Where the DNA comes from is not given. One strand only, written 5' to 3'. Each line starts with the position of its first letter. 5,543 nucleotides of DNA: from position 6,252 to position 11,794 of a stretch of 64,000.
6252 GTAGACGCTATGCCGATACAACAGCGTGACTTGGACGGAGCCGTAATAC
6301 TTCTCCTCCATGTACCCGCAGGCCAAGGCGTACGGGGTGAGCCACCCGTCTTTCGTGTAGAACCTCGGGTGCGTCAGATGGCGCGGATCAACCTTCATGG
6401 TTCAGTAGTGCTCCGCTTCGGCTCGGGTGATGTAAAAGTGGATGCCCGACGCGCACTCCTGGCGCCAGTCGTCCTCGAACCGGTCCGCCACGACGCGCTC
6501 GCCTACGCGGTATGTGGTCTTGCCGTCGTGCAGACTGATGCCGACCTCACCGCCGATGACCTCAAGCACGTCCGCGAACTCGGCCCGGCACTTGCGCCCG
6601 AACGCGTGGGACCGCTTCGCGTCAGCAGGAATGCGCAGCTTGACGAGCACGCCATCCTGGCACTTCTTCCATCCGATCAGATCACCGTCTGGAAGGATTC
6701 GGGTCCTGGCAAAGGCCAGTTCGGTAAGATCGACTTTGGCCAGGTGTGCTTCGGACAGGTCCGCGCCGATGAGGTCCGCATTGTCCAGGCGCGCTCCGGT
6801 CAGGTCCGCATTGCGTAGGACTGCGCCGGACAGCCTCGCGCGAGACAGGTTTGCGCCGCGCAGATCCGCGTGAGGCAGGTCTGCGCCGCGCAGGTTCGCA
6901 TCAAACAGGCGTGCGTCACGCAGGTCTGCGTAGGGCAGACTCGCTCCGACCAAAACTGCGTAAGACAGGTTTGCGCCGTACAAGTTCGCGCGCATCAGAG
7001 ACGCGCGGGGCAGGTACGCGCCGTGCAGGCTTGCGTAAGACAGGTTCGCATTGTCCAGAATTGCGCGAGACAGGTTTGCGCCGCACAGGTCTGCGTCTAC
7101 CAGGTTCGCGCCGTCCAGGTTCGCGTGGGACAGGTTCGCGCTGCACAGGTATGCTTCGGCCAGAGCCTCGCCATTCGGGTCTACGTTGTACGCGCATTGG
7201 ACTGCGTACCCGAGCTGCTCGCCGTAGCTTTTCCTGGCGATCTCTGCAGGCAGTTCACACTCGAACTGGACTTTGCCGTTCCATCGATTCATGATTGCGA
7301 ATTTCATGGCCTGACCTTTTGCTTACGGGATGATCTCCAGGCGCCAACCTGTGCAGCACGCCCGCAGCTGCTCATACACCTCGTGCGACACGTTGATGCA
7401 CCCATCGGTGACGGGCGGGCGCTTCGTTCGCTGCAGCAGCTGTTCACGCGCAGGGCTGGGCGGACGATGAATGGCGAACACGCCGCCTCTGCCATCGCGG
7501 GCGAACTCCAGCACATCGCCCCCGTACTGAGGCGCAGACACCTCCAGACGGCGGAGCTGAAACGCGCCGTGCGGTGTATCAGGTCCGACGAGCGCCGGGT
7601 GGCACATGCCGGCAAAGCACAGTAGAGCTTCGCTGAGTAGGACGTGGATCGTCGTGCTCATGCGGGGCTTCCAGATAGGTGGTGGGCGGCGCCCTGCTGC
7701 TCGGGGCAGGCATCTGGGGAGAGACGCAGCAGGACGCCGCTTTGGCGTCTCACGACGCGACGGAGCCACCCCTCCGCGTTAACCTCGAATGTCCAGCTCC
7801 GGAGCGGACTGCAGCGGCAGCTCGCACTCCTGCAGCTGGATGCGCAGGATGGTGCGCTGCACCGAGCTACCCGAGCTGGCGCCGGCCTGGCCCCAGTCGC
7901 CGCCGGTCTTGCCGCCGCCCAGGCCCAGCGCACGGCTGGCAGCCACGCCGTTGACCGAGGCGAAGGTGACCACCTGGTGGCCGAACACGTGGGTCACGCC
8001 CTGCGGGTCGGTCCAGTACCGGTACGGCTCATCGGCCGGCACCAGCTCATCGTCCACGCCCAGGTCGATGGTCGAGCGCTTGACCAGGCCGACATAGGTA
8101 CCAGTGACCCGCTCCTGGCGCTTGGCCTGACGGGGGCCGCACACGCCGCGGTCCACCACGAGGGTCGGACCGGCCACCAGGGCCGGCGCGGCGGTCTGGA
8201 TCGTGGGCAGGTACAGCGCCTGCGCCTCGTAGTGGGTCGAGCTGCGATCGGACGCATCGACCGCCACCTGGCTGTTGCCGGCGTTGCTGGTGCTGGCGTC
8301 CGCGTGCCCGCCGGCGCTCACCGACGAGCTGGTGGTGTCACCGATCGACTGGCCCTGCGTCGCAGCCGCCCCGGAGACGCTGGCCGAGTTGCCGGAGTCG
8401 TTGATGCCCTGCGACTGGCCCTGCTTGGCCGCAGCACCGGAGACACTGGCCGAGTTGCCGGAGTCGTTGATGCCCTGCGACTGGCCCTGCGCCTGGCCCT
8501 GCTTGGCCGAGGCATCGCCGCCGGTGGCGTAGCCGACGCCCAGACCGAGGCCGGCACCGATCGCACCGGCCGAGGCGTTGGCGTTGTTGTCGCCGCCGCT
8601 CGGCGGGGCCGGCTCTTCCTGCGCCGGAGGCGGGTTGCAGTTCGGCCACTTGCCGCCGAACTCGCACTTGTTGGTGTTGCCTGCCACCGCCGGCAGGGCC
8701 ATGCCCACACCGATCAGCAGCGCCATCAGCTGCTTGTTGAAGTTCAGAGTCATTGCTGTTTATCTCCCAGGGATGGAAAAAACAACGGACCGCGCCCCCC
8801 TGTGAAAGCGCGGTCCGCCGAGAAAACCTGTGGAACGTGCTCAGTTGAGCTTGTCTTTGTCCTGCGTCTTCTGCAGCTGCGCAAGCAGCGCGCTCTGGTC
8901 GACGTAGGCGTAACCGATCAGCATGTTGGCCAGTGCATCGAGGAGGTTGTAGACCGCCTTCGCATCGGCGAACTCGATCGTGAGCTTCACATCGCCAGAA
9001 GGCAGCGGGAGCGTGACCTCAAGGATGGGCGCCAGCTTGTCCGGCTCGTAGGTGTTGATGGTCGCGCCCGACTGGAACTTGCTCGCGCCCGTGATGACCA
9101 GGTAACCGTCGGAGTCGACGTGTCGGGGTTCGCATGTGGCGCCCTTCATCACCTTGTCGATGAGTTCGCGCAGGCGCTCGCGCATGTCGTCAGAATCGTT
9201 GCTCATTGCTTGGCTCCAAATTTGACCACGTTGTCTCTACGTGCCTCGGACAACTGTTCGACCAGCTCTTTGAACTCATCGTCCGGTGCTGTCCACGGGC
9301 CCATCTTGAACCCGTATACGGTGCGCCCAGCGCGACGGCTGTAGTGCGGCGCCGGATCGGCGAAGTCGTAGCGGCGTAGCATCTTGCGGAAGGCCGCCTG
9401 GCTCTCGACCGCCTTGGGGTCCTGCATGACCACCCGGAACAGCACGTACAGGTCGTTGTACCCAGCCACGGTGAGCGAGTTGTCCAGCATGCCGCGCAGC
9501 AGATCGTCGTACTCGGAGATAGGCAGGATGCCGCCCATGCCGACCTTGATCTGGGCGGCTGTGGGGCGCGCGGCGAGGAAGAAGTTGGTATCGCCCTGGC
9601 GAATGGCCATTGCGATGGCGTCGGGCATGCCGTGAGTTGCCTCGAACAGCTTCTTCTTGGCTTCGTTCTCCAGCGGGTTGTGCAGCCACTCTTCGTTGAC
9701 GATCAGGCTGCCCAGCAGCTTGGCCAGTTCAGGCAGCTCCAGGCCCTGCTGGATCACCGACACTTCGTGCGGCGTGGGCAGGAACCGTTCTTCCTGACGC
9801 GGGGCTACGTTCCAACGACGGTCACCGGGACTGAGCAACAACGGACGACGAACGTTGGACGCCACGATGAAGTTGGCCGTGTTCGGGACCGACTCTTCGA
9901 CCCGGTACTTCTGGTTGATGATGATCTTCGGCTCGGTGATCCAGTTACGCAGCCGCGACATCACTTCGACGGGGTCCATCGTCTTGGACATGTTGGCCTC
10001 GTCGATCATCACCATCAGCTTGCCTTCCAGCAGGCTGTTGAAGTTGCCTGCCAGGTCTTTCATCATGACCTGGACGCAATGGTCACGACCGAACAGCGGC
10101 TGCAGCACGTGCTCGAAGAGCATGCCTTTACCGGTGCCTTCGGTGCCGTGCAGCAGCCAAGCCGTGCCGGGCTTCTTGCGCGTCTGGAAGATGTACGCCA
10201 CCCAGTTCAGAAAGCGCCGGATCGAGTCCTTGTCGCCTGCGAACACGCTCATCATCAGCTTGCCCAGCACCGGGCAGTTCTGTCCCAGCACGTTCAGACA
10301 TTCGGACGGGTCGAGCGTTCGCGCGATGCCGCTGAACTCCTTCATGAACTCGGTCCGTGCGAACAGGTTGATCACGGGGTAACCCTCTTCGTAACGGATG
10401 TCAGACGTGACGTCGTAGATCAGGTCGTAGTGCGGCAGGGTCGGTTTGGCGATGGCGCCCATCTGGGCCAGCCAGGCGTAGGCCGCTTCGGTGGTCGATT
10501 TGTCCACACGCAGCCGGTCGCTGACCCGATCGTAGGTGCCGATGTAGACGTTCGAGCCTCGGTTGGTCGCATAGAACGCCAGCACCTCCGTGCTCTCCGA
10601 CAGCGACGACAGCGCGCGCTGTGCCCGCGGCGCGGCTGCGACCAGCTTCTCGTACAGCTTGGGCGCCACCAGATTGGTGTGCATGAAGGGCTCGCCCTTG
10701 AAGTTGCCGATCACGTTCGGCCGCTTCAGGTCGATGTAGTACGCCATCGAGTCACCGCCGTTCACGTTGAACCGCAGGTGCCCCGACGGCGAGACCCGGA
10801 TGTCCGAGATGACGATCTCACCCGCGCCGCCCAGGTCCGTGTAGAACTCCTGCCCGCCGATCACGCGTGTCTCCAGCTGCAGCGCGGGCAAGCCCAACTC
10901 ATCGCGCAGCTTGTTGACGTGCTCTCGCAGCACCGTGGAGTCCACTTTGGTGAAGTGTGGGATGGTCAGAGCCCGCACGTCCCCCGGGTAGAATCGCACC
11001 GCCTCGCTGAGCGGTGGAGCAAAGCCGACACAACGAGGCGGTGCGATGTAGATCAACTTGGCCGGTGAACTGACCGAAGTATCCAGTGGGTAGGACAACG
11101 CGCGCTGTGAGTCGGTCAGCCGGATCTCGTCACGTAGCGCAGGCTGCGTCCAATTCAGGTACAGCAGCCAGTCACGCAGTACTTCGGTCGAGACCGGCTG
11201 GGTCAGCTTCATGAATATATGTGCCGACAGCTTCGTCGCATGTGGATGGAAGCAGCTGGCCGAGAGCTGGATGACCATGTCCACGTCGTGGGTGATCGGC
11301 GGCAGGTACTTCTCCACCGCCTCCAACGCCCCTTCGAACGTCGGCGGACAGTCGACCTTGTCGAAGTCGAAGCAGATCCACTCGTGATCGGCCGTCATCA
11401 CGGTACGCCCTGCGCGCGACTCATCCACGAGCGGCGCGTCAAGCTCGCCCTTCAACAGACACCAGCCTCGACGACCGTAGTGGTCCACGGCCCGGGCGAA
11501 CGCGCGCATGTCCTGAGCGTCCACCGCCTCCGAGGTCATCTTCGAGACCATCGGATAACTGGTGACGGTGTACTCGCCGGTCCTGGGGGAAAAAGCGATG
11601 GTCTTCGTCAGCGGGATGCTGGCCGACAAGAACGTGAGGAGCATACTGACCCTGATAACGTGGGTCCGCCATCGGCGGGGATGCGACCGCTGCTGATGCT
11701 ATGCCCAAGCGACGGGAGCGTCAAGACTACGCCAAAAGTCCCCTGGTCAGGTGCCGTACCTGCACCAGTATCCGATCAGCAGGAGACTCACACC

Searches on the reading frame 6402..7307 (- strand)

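Call 16: search_protein_families(library=phrogs, proteins=[window:6402-7307:-], max_evalue=0.001)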
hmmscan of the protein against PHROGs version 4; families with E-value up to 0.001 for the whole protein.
window:6402-7307:- (301 aa): 10 families
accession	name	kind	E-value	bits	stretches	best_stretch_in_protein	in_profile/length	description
phrog_7713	-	unknown function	3.6e-34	117.6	4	123-164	26-67/103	-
phrog_923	-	unknown function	1.2e-27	97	2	49-139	789-876/990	-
phrog_31265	-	unknown function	3.7e-26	93.6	2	103-212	35-143/264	-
phrog_15350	-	unknown function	1.2e-21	78.1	1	41-172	141-269/494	-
phrog_9562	-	unknown function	3.1e-15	57.5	1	254-301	134-181/183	-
phrog_31567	-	unknown function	1.8e-12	48.5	0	115-147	41-73/151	-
phrog_30240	-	unknown function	3.7e-12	46.8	2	104-202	170-263/438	-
phrog_12514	-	unknown function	3.5e-11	44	1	82-200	139-255/287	-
phrog_7653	-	unknown function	5.8e-06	25.9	0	57-120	201-264/782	-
phrog_37032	-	unknown function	0.00036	21.4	0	61-80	7-26/110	-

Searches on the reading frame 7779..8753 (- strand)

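Call 16: search_protein_families(library=phrogs, proteins=[window:7779-8753:-], max_evalue=0.001)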
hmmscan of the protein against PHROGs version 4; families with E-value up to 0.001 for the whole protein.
window:7779-8753:- (324 aa): 0 families

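Call 72: search_protein_families(library=pfam, proteins=[window:7779-8753:-], max_evalue=0.05)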
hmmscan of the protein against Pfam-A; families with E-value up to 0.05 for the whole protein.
window:7779-8753:- (324 aa): 1 family
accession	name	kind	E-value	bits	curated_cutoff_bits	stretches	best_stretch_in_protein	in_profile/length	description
PF12472.13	DUF3693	-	0.022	14.8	21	0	5-25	25-45/60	Phage related protein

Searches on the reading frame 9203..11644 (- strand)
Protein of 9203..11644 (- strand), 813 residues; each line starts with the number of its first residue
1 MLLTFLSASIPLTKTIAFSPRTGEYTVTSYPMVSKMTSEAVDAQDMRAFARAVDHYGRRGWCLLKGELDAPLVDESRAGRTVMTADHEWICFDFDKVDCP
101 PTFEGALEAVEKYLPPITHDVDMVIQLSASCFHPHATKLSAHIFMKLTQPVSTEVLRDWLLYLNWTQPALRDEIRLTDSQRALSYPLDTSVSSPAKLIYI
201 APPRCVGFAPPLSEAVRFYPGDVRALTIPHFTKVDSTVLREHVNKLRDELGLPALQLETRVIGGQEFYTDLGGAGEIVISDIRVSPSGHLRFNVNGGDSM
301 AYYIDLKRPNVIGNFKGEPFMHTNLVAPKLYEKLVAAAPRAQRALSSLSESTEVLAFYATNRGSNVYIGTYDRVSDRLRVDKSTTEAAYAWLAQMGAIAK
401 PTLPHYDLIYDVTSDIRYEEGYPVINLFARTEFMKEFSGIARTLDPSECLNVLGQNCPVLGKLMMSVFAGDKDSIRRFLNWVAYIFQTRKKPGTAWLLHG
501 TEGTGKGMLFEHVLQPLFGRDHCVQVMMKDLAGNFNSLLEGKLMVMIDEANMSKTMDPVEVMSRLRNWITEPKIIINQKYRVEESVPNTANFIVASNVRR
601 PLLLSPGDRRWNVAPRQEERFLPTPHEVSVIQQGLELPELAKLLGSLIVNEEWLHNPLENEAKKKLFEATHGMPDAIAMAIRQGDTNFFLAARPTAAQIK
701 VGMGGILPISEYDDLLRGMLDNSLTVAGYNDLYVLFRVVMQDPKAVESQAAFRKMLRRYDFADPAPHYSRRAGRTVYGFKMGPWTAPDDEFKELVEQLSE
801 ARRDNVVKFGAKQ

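Call 9: search_dna_similar(query=window:9203-11644:-, collection=phages, mode=protein, max_rows=25)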
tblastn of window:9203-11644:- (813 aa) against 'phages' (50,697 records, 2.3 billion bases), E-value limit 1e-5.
Records with a match: 193; places in all: 193; records where one place covers at least 80% of the query: 7.
Best place of each record, by identity: <60% 193.
By first word of the organism name: Pseudomonas 80; Vibrio 45; Proteus 19; Bordetella 8; Burkholderia 4; Xanthomonas 4; Pectobacterium 4; Xylella 4; Salmonella 4; Stenotrophomonas 2; and 15 more.
By host as written in the record: - 31; Pseudomonas aeruginosa 31; Pseudomonas aeruginosa PAO1 22; Proteus mirabilis 13; Vibrio cholerae 2095 9; Bordetella bronchiseptica ATCC 10580 8; Vibrio cholerae 7; Pseudomonas aeruginosa PA14 6; and 38 more.
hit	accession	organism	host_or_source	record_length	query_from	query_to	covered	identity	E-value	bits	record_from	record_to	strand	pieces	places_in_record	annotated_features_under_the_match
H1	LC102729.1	Pseudomonas phage phiR18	-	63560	1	794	98%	28.3%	6e-90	317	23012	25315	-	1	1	hypothetical protein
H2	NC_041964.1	Pseudomonas phage phiR18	-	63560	1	794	98%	28.3%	6e-90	317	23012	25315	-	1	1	hypothetical protein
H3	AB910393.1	Pseudomonas phage KPP25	Pseudomonas aeruginosa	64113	1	794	98%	28.3%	6e-90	317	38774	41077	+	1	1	hypothetical protein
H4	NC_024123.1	Pseudomonas phage KPP25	Pseudomonas aeruginosa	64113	1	794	98%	28.3%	6e-90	317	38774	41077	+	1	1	hypothetical protein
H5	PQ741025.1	Pseudomonas phage CRPAP1904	Pseudomonas aeruginosa CRPA190 ...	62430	1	794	98%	28.3%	1e-89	316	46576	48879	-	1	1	hypothetical protein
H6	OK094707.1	Pseudomonas phage YMC17/07/R4900a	Pseudomonas aeruginosa YMC17/07/R4900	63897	1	794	98%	28.3%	1e-89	316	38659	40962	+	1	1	hypothetical protein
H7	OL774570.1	Aeromonas phage phiA008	Aeromonas sp.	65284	27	692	82%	26.1%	1e-56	217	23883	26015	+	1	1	hypothetical protein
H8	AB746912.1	Nitratiruptor phage NrS-1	Nitratiruptor sp. SB155-2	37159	419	746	40%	26.3%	3e-26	122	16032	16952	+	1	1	primase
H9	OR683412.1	Pseudomonas phage Turba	Pseudomonas aeruginosa F038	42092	445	651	25%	28.3%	1e-8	65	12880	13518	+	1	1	bifunctional DNA primase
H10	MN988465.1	Rhizobium phage RHph_TM26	Rhizobium sp. N4311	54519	437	636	25%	28.2%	5e-6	56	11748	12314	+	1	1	integrase protein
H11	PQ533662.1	Pseudomonas phage Presto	Pseudomonas aeruginosa PA14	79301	445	623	22%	30.9%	3e-9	67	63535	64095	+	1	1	bifunctional DNA primase/polymerase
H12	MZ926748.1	Pseudomonas phage AIIMS-Plu-RaNi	Pseudomonas luteola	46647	454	620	21%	32.9%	3e-9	67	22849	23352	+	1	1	putative primase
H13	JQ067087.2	Pseudomonas phage PaMx11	Pseudomonas aeruginosa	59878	455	620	20%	32.6%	1e-8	65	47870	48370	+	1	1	putative primase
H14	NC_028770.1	Pseudomonas phage PaMx11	Pseudomonas aeruginosa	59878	455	620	20%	32.6%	1e-8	65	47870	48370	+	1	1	DNA primase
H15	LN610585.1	Pseudomonas phage vB_PaeS_PAO1_Ab20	Pseudomonas aeruginosa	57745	455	620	20%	32.6%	1e-8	65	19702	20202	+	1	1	record has no annotation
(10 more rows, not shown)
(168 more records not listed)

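Call 10: search_protein_families(library=pfam, proteins=[window:9203-11644:-], max_evalue=0.01)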
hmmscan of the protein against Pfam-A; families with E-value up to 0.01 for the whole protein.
window:9203-11644:- (813 aa): 2 families
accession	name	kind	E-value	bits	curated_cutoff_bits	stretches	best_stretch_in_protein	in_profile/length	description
PF19263.5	DUF5906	-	7.7e-19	68.9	27.6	1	498-610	1-114/114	Family of unknown function (DUF5906)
PF05272.17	VapE-like_dom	-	2.1e-05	24.6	25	1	478-616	36-167/217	Virulence-associated protein E-like domain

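Call 11: search_protein_families(library=phrogs, proteins=[window:9203-11644:-], max_evalue=0.01)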
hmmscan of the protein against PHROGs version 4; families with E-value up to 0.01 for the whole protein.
window:9203-11644:- (813 aa): 5 families
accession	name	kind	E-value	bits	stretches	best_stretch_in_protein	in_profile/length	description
phrog_24712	-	unknown function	6.7e-116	389.1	1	2-757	2-735/801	-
phrog_1156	-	DNA, RNA and nucleotide metabolism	6.4e-22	78.9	1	456-781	521-825/855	DNA primase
phrog_1829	-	DNA, RNA and nucleotide metabolism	3.5e-17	62.8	1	456-612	467-622/772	DNA primase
phrog_864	-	DNA, RNA and nucleotide metabolism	1.2e-08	34.9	1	457-597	329-465/1064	DNA primase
phrog_4762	-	unknown function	3.1e-08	33.1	1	458-614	470-624/822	-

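Call 17: get_annotated_region(hit=H1, flank=9000)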
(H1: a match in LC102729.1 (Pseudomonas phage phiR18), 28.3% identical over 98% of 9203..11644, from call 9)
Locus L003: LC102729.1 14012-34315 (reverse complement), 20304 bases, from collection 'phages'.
description: Pseudomonas phage R18 DNA, complete genome.
organism: Pseudomonas phage phiR18 (NCBI taxid 1752027)
taxonomy: Viruses; Duplodnaviria; Heunggongvirae; Uroviricota; Caudoviricetes; Kochitakasuvirus; Kochitakasuvirus R18
host: -; source: -; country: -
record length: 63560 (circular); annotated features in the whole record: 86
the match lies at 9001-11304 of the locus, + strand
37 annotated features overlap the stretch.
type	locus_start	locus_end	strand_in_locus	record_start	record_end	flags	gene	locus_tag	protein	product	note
CDS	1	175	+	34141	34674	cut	-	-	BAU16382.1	hypothetical protein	-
CDS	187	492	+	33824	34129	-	-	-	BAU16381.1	hypothetical protein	-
CDS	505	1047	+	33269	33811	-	-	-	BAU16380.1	hypothetical protein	-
CDS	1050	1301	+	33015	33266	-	-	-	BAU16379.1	hypothetical protein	-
CDS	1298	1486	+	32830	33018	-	-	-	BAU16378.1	hypothetical protein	-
CDS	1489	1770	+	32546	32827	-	-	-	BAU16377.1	hypothetical protein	-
CDS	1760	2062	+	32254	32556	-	-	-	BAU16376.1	hypothetical protein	-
CDS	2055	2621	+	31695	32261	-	-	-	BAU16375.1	Cysteine desulfurase, SufS subfamily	-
CDS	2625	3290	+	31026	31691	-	-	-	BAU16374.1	hypothetical protein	-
CDS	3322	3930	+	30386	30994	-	-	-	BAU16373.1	hypothetical protein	-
CDS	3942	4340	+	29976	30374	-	-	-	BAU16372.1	hypothetical protein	-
CDS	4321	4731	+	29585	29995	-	-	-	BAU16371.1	hypothetical protein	-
CDS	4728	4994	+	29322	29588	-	-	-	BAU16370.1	hypothetical protein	-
CDS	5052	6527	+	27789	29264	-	-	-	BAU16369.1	Cell division protein FtsH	-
CDS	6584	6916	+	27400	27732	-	-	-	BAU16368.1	hypothetical protein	-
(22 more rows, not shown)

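Call 29: find_related_loci(query=window:9203-11644:-, collection=viral_contigs, flank=7000)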
Query window:9203-11644:- (813 aa) in viral_contigs; peptide patterns used: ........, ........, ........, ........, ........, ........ (x = any residue, [..] = any of these).
4 stretches matched a pattern, but none encodes a relative of the query by tblastn (E <= 1e-3).

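Call 63: search_solved_structures(query=window:9203-11644:-, max_evalue=0.01)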
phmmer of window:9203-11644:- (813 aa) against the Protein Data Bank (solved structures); distinct sequences matched with E-value up to 0.01: 2.
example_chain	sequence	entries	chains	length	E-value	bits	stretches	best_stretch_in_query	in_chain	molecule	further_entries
6k9e_A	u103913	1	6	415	8.4e-29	103.4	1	457-690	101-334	Primase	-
6k9c_A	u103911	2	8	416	8.4e-29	103.3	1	457-690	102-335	Primase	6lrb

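Call 91: search_protein_families(library=ncbifam, proteins=[window:9203-11644:-], max_evalue=0.1)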
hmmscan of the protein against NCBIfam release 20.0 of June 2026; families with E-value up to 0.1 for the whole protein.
window:9203-11644:- (813 aa): 3 families
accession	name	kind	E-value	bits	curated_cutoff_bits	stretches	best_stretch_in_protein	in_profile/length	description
TIGR01613.1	primase_Cterm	subfamily_domain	1.2e-05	24.3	108.7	1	455-597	38-180/304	phage/plasmid primase, P4 family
NF011296.0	PRK14709.1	subfamily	0.033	12.8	613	1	455-516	167-228/469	hypothetical protein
TIGR00678.1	holB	equivalog_domain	0.041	13.5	180.6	1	489-520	10-41/188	DNA polymerase III subunit delta'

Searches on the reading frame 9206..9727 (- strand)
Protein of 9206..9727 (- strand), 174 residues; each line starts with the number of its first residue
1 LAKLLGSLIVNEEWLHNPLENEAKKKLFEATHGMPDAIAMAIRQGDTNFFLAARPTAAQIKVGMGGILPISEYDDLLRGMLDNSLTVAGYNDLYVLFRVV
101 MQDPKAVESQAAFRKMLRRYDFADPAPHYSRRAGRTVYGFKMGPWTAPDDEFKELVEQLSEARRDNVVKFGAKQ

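Call 90: search_protein_families(library=pfam, proteins=[window:9206-9727:-], max_evalue=5)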
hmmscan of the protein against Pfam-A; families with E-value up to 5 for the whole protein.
window:9206-9727:- (174 aa): 1 family
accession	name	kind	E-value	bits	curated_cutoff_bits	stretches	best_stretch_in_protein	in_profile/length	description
PF16865.10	GST_C_5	-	0.098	13.7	27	1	13-62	19-66/108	Glutathione S-transferase, C-terminal domain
